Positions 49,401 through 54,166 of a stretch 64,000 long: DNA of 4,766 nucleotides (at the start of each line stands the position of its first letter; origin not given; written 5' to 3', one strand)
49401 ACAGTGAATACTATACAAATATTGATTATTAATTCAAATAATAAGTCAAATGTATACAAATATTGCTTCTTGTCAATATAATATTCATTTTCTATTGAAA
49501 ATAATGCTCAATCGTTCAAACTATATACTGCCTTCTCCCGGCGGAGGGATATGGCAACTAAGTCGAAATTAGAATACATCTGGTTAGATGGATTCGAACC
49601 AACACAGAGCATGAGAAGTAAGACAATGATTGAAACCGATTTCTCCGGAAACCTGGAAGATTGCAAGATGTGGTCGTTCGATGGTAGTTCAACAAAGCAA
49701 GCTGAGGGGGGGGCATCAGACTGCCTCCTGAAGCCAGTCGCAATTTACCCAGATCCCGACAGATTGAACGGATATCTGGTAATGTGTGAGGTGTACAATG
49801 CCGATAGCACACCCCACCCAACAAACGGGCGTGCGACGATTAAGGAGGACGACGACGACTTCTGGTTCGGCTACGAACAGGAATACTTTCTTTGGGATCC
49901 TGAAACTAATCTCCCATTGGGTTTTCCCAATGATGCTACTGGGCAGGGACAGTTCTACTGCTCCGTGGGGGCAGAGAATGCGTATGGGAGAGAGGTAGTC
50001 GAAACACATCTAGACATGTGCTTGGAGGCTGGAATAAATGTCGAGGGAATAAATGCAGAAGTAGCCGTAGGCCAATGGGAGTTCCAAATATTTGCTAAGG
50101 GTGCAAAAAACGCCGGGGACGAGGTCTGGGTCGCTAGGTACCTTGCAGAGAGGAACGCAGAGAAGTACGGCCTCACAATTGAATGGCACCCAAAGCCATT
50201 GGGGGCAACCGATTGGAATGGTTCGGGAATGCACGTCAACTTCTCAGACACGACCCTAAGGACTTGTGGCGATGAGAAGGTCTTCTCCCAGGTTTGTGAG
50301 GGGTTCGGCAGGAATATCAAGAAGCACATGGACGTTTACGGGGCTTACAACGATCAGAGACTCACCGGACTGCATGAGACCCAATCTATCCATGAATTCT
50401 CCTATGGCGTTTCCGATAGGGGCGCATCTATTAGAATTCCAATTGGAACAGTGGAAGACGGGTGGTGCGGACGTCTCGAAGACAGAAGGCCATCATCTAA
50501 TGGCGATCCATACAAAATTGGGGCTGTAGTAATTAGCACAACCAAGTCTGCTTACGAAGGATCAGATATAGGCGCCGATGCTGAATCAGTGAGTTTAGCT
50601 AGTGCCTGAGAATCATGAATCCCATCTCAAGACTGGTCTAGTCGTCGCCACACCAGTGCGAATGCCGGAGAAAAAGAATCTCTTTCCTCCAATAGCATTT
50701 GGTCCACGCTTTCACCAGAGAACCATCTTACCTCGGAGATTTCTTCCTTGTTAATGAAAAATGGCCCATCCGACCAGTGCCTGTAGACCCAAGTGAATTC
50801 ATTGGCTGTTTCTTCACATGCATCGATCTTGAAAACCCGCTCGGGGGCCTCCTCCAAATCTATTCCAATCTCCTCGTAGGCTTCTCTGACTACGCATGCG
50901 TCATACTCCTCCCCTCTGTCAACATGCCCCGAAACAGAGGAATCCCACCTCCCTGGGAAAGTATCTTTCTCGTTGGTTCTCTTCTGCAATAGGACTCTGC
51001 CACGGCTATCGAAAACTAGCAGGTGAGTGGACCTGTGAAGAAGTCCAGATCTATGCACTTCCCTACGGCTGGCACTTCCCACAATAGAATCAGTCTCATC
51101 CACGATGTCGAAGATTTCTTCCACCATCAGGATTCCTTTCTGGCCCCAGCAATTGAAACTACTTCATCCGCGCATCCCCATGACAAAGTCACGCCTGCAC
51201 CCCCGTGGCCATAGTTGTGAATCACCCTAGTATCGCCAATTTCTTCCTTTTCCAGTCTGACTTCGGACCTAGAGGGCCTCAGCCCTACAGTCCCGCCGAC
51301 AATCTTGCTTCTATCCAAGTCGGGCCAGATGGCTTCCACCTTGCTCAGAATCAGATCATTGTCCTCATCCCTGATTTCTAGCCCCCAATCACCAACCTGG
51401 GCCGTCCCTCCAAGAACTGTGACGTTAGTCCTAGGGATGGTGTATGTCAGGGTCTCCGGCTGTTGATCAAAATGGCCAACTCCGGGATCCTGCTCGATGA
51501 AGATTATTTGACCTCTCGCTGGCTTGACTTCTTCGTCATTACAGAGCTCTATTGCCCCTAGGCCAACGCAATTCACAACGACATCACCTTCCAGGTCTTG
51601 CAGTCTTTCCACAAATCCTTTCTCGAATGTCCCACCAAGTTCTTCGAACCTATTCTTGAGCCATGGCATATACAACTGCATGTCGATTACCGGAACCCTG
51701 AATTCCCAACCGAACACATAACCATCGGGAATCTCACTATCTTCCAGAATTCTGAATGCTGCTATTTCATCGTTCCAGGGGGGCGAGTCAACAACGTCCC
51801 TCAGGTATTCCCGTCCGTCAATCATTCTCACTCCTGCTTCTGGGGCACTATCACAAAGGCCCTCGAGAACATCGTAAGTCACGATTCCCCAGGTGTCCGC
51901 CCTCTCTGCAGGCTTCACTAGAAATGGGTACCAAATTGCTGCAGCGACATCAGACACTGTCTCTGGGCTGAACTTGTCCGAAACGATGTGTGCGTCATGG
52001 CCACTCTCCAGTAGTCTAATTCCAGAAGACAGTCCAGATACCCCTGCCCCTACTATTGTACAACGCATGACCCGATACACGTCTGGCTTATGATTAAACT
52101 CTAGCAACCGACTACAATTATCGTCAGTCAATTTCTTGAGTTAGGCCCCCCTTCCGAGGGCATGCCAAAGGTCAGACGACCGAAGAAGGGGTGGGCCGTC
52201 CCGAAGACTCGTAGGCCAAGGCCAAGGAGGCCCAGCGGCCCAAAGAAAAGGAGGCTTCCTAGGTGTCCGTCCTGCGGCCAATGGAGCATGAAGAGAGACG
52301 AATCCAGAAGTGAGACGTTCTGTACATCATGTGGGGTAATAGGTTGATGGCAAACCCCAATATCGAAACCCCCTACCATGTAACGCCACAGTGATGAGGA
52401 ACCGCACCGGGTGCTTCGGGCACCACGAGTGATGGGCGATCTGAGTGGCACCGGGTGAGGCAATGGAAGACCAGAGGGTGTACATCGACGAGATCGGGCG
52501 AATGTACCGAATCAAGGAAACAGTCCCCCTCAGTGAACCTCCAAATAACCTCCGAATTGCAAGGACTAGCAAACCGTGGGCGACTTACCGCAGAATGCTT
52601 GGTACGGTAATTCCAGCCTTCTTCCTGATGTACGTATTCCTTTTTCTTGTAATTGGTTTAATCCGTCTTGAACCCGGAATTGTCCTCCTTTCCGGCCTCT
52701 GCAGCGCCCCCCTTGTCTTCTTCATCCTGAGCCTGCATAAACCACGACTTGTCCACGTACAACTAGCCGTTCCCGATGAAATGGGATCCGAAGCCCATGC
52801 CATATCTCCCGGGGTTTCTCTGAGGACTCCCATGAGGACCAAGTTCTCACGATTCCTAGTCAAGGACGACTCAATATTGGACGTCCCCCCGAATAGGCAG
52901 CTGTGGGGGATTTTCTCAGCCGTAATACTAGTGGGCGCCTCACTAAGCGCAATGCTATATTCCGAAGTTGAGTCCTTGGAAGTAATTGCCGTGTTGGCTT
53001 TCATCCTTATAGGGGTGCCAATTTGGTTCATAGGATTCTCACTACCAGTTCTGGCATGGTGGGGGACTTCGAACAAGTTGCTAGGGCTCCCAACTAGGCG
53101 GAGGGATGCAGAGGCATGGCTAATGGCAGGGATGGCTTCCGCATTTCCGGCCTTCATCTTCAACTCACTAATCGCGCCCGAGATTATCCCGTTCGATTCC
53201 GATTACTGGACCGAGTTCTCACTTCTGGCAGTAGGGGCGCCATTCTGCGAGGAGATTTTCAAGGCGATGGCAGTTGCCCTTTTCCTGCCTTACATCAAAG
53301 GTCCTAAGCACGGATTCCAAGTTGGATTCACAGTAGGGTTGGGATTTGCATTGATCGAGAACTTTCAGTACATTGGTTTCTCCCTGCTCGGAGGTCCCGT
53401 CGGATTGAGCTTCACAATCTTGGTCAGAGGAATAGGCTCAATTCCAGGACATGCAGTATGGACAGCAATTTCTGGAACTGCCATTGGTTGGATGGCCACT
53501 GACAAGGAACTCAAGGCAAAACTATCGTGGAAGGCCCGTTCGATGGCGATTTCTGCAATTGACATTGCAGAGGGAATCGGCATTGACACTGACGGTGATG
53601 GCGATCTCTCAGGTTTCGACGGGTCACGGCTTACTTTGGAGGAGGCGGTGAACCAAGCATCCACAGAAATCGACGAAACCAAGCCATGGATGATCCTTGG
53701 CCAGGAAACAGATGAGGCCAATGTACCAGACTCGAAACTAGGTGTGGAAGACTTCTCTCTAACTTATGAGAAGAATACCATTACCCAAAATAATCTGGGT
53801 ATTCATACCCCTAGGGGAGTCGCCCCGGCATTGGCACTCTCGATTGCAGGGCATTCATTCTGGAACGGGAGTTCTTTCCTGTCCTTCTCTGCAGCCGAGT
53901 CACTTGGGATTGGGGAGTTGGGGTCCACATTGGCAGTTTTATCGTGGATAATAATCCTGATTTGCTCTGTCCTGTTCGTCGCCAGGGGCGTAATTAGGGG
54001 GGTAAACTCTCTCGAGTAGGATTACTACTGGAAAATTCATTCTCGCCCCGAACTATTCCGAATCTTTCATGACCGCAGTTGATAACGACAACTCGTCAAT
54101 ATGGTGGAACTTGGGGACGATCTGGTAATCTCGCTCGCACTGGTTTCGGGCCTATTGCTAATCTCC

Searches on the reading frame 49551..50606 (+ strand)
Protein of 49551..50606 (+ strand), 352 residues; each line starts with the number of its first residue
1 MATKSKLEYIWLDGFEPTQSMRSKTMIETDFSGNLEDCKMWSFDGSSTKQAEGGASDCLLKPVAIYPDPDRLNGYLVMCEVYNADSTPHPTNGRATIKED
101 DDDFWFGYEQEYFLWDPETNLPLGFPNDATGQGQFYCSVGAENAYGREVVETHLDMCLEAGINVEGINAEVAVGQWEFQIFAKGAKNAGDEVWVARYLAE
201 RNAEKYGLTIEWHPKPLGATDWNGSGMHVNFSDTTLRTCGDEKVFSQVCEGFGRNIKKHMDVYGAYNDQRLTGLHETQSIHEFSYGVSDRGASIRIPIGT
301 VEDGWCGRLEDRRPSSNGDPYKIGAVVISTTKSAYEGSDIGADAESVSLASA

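Call 53: search_protein_families(library=pfam, proteins=[window:49551-50606:+], max_evalue=0.001)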
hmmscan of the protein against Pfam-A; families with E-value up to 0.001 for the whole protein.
window:49551-50606:+ (352 aa): 2 families
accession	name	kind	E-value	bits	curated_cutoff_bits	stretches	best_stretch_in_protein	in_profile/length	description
PF00120.29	Gln-synt_C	-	1.1e-19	71.1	24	1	98-328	16-257/344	Glutamine synthetase, catalytic domain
PF03951.24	Gln-synt_N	-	1e-13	51.1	33.4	1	6-83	4-81/82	Glutamine synthetase, beta-Grasp domain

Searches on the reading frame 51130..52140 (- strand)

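Call 53: search_protein_families(library=pfam, proteins=[window:51130-52140:-], max_evalue=0.001)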
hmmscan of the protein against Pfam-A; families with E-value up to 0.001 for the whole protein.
window:51130-52140:- (337 aa): 1 family
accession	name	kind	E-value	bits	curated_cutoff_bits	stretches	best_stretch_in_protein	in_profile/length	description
PF01266.30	DAO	-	1.1e-32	114.4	27.9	1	28-328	3-351/353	FAD dependent oxidoreductase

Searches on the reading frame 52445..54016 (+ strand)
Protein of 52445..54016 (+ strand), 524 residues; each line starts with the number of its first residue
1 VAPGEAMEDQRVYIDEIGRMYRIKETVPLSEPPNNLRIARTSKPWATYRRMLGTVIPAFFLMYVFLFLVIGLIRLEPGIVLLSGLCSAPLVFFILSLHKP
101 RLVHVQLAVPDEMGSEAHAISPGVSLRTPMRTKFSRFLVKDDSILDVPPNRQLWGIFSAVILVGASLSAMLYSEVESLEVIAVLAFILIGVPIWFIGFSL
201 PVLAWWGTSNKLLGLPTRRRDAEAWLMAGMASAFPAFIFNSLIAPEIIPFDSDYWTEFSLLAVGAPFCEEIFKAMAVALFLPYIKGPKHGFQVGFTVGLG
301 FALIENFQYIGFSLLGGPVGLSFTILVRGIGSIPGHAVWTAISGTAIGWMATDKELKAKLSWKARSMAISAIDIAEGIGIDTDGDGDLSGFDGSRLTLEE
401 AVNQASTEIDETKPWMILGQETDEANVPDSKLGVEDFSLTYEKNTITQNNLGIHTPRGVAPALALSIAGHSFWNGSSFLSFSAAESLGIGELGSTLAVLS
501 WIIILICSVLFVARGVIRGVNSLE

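Call 53: search_protein_families(library=pfam, proteins=[window:52445-54016:+], max_evalue=0.001)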
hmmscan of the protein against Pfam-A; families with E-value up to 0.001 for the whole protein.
window:52445-54016:+ (524 aa): 1 family
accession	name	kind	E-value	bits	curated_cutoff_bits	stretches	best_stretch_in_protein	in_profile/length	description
PF13367.11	PrsW-protease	-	1.7e-22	80.4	23.5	1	226-362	10-155/196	PrsW family intramembrane metalloprotease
